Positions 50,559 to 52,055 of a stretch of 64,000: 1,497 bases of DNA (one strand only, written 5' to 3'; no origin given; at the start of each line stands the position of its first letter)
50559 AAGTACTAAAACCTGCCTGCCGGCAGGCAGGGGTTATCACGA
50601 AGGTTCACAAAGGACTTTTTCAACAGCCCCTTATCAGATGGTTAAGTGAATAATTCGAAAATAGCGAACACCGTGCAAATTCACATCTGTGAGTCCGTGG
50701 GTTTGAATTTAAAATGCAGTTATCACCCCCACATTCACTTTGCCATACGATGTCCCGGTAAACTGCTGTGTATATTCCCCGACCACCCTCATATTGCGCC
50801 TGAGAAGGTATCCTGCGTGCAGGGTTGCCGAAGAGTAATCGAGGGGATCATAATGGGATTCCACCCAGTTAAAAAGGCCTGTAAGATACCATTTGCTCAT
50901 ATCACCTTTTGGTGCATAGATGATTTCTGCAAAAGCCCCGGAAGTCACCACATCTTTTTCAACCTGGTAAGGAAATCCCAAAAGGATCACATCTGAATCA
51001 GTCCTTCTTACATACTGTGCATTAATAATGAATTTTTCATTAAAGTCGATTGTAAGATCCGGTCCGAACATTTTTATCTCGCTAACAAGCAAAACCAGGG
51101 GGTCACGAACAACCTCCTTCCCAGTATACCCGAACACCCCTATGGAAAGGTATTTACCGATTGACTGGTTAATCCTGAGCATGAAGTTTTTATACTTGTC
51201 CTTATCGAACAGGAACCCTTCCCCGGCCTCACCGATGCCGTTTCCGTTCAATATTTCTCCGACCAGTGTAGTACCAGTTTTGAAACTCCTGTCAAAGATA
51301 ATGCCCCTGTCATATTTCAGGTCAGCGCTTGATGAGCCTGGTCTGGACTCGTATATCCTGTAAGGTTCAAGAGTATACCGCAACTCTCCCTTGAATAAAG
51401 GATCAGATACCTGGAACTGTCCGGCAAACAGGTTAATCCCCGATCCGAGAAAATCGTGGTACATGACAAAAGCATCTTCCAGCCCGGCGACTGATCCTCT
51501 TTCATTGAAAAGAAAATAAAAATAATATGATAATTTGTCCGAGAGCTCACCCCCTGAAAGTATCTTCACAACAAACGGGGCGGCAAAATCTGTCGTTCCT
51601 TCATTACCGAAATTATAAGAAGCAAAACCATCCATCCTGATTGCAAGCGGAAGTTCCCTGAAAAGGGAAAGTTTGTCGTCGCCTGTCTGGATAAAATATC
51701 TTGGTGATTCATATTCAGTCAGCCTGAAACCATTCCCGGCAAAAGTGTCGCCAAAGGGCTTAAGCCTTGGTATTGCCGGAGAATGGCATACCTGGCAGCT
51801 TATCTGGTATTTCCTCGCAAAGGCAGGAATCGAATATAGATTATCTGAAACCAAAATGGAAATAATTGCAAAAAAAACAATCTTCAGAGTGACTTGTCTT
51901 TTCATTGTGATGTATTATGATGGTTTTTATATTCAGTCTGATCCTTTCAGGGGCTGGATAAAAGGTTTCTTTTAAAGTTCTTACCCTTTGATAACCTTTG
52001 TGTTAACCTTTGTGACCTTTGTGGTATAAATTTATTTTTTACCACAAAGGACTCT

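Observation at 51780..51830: The outer-membrane barrel carries its own CxxCH heme motif directly after the signal peptide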

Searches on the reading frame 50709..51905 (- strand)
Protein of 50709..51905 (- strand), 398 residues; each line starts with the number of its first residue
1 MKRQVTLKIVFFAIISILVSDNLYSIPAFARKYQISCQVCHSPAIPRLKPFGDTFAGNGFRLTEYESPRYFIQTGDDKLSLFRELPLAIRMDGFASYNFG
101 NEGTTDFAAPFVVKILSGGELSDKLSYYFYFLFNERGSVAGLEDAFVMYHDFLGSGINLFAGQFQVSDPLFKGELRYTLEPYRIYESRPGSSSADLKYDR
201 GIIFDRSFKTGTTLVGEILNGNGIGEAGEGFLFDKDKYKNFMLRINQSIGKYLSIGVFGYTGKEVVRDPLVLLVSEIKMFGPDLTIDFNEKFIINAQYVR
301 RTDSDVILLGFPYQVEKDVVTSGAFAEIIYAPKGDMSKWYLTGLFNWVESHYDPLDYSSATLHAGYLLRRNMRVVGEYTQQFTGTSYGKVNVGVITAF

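Call 3: search_protein_families(library=pfam, proteins=[window:50709-51905:-], max_evalue=1)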
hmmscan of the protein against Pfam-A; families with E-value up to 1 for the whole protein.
window:50709-51905:- (398 aa): 0 families

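Call 4: search_protein_families(library=ncbifam, proteins=[window:50709-51905:-], max_evalue=1)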
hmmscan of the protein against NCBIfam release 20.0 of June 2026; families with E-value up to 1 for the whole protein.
window:50709-51905:- (398 aa): 0 families

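Call 7: find_homologous_proteins(query=window:50709-51905:-, max_evalue=0.001)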
Query window:50709-51905:- (398 aa): 4208 proteins with E <= 0.001 among 8000 candidates; the best 120 are listed.
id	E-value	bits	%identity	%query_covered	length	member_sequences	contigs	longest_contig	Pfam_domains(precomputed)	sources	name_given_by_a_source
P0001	5.1e-266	900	100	100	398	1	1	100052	-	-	-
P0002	6.6e-243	824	90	100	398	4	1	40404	-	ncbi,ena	-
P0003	1.8e-242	822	91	100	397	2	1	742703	-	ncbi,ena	-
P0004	8.8e-224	761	83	100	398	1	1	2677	-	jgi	jgi:hypothetical protein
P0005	4.8e-223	758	82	100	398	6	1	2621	-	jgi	-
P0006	1.6e-221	753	82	100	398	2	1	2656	-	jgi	jgi:hypothetical protein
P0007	1.9e-220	750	82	100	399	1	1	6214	-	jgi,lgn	jgi:hypothetical protein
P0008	1.1e-212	724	78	98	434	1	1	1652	-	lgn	-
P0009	2.2e-212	723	80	100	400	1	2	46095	-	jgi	-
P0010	2.6e-212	723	80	100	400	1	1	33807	-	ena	-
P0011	9.9e-212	721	79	100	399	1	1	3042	-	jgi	jgi:hypothetical protein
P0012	1.4e-211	721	79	100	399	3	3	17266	-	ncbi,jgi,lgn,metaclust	jgi:hypothetical protein|metaclust:\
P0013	1.6e-211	720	79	100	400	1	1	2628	-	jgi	-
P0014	2.5e-210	717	79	99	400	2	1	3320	-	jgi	jgi:hypothetical protein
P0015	3.5e-210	716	82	95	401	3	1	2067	-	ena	-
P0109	8.9e-192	655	69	100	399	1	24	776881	-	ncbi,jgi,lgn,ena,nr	ncbi:MAG TPA: hypothetical protein PK106_08870 [Bacteroidales bacterium]|nr:hypothetical protein [Ba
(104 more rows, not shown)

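Call 14: find_encoding_contigs(protein=P0109, flank=6000, max_places=3)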
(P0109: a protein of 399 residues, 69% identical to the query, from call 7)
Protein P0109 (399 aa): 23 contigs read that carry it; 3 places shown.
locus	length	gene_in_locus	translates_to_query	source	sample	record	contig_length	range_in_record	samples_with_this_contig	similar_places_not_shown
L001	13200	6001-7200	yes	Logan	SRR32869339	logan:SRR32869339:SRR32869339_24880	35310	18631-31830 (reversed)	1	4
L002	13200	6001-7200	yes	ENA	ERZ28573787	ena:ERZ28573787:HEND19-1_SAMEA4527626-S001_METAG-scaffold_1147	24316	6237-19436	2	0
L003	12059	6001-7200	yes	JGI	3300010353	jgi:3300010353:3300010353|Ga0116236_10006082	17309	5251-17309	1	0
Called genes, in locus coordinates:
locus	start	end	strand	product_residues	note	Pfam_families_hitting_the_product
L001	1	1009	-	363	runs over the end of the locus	PF00535:Glycos_transf_2, PF13641:Glyco_tranf_2_3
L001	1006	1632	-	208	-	PF01553:Acyltransferase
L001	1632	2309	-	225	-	PF04240:Caroten_synth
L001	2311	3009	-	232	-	PF18916:Lycopene_cyc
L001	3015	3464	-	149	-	-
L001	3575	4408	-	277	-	PF00494:SQS_PSY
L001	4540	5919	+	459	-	PF03264:Cytochrom_NNT (faint), PF14522:Cytochrome_C7 (faint), PF22113:Mtrc-MtrF_II-IV_dom (faint), PF13435:Cytochrome_C554, PF14537:Cytochrom_c3_2 (faint)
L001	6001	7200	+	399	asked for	-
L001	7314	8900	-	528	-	-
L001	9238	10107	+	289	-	PF01479:S4 (weak), PF00849:PseudoU_synth_2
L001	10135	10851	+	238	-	PF03073:TspO_MBR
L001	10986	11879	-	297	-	PF00376:MerR (weak), PF13411:MerR_1, PF02607:B12-binding_2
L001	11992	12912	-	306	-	PF02469:Fasciclin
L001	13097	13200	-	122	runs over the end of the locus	PF03703:bPH_2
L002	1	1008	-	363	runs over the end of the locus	PF00535:Glycos_transf_2, PF13641:Glyco_tranf_2_3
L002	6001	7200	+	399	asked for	-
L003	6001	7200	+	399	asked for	-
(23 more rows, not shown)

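Call 15: find_encoding_contigs(protein=P0003, flank=6000, max_places=2)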
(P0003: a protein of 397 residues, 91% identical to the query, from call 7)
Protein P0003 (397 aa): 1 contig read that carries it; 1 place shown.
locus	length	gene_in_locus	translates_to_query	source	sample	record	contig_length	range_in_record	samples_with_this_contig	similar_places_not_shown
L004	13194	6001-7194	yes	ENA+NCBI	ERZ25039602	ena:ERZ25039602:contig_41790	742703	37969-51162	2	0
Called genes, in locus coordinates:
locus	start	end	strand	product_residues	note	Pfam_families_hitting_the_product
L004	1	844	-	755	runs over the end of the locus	PF25788:Ig_Rha78A_N, PF17389:Bac_rhamnosid6H, PF17390:Bac_rhamnosid_C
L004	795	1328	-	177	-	-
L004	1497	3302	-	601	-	PF02734:Dak2, PF21645:FakA-like_M, PF02645:DegV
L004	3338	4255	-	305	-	PF03935:SKN1_KRE6_Sbg1 (faint), PF00722:Glyco_hydro_16, PF26113:GH16_XgeA (weak)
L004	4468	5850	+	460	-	PF14522:Cytochrome_C7 (faint), PF03264:Cytochrom_NNT (faint), PF13435:Cytochrome_C554, PF14537:Cytochrom_c3_2 (faint)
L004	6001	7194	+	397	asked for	-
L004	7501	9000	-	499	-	-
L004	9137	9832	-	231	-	PF07081:DUF1349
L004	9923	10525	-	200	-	PF00494:SQS_PSY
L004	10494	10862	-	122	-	-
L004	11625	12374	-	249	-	PF01266:DAO, PF01946:Thi4 (weak), PF01593:Amino_oxidase, PF13450:NAD_binding_8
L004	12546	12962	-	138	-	PF22381:Staph_reg_Sar_Rot (weak), PF01047:MarR, PF01978:TrmB (faint), PF12802:MarR_2, PF09339:HTH_IclR (weak), PF13412:HTH_24 (weak)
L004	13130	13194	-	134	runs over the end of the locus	PF09912:DUF2141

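Call 23: search_protein_representatives(protein=window:50709-51905:-)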
Query: 398 residues. Proteins with E-value up to 0.001 (for the whole library): 1046; up to 1e-10: 320; up to 1e-30: 97. The best 150 are listed.
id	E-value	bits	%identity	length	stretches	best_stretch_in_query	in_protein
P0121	5.5e-169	578.7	68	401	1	4-398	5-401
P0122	1.4e-146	504.9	58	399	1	10-398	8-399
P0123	2.7e-116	405.2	48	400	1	1-398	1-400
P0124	6.9e-111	387.4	50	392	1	9-398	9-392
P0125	7.9e-103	360.9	59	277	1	121-398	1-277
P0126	2.5e-100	352.7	44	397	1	10-397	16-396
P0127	4.9e-100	351.7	45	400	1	2-379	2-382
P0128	1.8e-89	316.9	43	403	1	13-398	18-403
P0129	1.0e-86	307.9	45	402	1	10-397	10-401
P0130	9.9e-86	304.6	44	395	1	13-380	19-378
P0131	6.7e-85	301.9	44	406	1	6-397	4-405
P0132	2.0e-84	300.3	41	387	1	10-380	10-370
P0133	8.8e-84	298.2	44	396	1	9-382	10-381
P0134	3.4e-83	296.2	45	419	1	24-398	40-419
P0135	1.4e-82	294.2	46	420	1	13-380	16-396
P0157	5.1e-57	210.1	35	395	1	7-397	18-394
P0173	9.7e-48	179.5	34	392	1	9-387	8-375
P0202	3.0e-34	135.1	36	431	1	8-395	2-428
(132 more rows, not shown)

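Call 35: predict_structure(alignment_id=A1)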
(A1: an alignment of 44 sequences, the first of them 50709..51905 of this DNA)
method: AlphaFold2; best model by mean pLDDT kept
length: 398 residues; sequences in the alignment: 44
mean_pLDDT: 90.4   pTM: 0.88
mean pLDDT of the five models: 90.4, 88.9, 88.1, 87.9, 87.5
residues with pLDDT >= 90: 263; 70-90: 114; 50-70: 21; < 50: 0
segments of 3 or more residues with pLDDT < 50: none
pLDDT, mean of each block of 10 residues (from residue 1): 88 78 65 85 91 88 70 80 84 93 82 89 90 68 92 95 96 94 96 94 96 97 86 92 98 98 90 95 97 98 92 90 98 96 98 96 95 96 93 94
secondary structure, 60 per line:
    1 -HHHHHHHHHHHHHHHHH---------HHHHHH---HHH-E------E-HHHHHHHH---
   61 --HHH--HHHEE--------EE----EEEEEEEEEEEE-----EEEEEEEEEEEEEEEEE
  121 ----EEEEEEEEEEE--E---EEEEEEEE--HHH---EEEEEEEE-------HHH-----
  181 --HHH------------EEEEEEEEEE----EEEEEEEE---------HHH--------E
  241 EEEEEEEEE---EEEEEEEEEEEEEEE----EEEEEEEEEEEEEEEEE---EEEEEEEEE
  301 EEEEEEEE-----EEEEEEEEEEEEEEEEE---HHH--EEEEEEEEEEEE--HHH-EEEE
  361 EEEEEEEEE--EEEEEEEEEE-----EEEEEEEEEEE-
elements in order: H2-18 H28-33 H50-57 E87-98 E104-120 E125-135 E142-149 E158-165 E198-207 E212-219 E240-249 E253-267 E272-288 E292-308 E314-330 E339-350 E357-369 E372-381 E387-397

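Call 39: fold_search(model_id=the predicted structure, library=pdb)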
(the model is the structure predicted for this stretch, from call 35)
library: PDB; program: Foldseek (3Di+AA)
matches with E <= 10: 973; with E <= 0.001: 233
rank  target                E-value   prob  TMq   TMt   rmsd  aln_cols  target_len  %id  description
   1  5mdo_A                7.1e-12  1.00  0.56  0.64   5.5       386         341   10  Crystal structure of in vitro folded Chitoporin VhChip from Vibrio harveyi (crystal form I) (released 2017-12-20)
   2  6ehe                  9.7e-12  1.00  0.54  0.69   5.5       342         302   11  OmpTdeltaL8 (loop L8 deletion mutant of OmpT), an outer membrane protein of Vibrio cholerae (released 2018-04-25)
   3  5mdq_A                1.0e-11  1.00  0.54  0.60   5.7       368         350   10  Crystal structure of outer membrane expressed Chitoporin VhChip from Vibrio harveyi (released 2017-12-20)
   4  7eqm_A                2.3e-11  1.00  0.55  0.65   5.1       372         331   11  Apo Truncated VhChiP (Delta 1-19) (released 2022-08-10)
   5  8wv0_A                5.7e-11  1.00  0.53  0.62   5.6       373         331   11  Outer membrane porin of Burkholderia pseudomallei (BpsOmp38) (released 2024-10-30)
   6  5o9c_A                7.5e-11  1.00  0.53  0.60   6.4       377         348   12  Crystal structure of Omp36 from Enterobacter aerogenes (released 2018-06-27)
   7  8wv0_B                9.8e-11  1.00  0.52  0.61   5.8       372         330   12  Outer membrane porin of Burkholderia pseudomallei (BpsOmp38) (released 2024-10-30)
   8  6ehb_B                1.0e-10  1.00  0.51  0.63   6.7       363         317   12  OmpU, an outer membrane protein, of Vibrio cholerae (released 2018-04-25)
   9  3wi4                  1.1e-10  1.00  0.51  0.63   6.6       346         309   11  Crystal structure of wild-type PorB from Neisseria meningitidis serogroup B (released 2014-01-01)
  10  3wi5                  1.6e-10  1.00  0.53  0.66   6.4       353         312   11  Crystal structure of the Loop 7 mutant PorB from Neisseria meningitidis serogroup B (released 2014-01-01)
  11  5oyk                  1.9e-10  1.00  0.54  0.65   5.8       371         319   10  Outer-membrane expressed OmpT of Vibrio cholerae (released 2018-04-25)
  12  6rck_B                1.9e-10  1.00  0.52  0.58   6.3       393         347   14  Crystal structure of the OmpK36 GD insertion chimera from Klebsiella pneumonia (released 2019-09-11)
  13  5nxn_A                2.1e-10  1.00  0.52  0.58   6.2       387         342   11  Structure of a L5-deletion mutant of Providencia stuartii Omp-Pst1 (released 2018-02-21)
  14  6ehc_A                2.3e-10  1.00  0.50  0.62   6.7       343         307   12  OmpUdeltaN (N-terminus deletion mutant of OmpU), outer membrane protein of Vibrio cholerae (released 2018-04-25)
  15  6rck_A                3.0e-10  1.00  0.53  0.60   5.9       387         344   12  Crystal structure of the OmpK36 GD insertion chimera from Klebsiella pneumonia (released 2019-09-11)
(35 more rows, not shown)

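Call 41: search_solved_structures(query=A1, max_evalue=1)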
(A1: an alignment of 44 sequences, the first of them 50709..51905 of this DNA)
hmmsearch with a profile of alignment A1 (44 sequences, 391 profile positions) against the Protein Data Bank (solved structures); distinct sequences matched with E-value up to 1: 0.

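Call 78: find_encoding_contigs(protein=P0126, flank=4000, max_places=2)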
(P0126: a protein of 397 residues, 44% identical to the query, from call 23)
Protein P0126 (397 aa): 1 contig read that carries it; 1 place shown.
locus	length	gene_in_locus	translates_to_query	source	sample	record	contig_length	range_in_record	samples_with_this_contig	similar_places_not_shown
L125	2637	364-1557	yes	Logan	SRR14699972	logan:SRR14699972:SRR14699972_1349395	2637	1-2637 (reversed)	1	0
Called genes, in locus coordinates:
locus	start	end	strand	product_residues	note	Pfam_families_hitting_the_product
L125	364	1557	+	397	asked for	-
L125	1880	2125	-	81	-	-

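Call 79: find_encoding_contigs(protein=P0157, flank=4000, max_places=2)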
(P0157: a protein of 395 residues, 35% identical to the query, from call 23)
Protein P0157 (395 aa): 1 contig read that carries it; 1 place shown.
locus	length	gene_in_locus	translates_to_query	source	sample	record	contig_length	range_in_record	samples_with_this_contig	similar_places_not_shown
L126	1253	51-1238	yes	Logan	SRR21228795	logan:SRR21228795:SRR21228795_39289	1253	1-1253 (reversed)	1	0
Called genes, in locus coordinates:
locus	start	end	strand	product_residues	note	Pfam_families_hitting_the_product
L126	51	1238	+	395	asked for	-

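Call 80: find_encoding_contigs(protein=P0202, flank=4000, max_places=2)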
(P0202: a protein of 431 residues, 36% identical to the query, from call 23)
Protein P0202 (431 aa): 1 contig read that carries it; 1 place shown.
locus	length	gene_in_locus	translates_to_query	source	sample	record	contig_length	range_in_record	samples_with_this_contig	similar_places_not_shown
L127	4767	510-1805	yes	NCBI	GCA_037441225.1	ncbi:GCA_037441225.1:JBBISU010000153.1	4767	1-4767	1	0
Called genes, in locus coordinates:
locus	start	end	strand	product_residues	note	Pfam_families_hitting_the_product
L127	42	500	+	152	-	-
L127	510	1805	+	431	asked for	-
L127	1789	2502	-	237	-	-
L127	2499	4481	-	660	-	PF03169:OPT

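Call 81: find_encoding_contigs(protein=P0173, flank=4000, max_places=2)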
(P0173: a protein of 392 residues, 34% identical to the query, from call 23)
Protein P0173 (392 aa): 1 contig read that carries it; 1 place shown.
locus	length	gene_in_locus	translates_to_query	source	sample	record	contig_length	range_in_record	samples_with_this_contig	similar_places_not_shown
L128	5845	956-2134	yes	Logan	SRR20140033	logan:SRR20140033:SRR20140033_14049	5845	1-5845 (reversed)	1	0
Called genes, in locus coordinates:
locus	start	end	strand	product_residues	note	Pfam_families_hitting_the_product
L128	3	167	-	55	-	?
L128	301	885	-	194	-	PF03588:Leu_Phe_trans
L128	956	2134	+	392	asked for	-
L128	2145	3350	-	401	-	PF01960:ArgJ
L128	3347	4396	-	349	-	PF01118:Semialdhyde_dh, PF22698:Semialdhyde_dhC_1, PF02774:Semialdhyde_dhC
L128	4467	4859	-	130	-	PF00380:Ribosomal_S9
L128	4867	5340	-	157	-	PF00572:Ribosomal_L13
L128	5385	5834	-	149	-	PF02577:BFN_dom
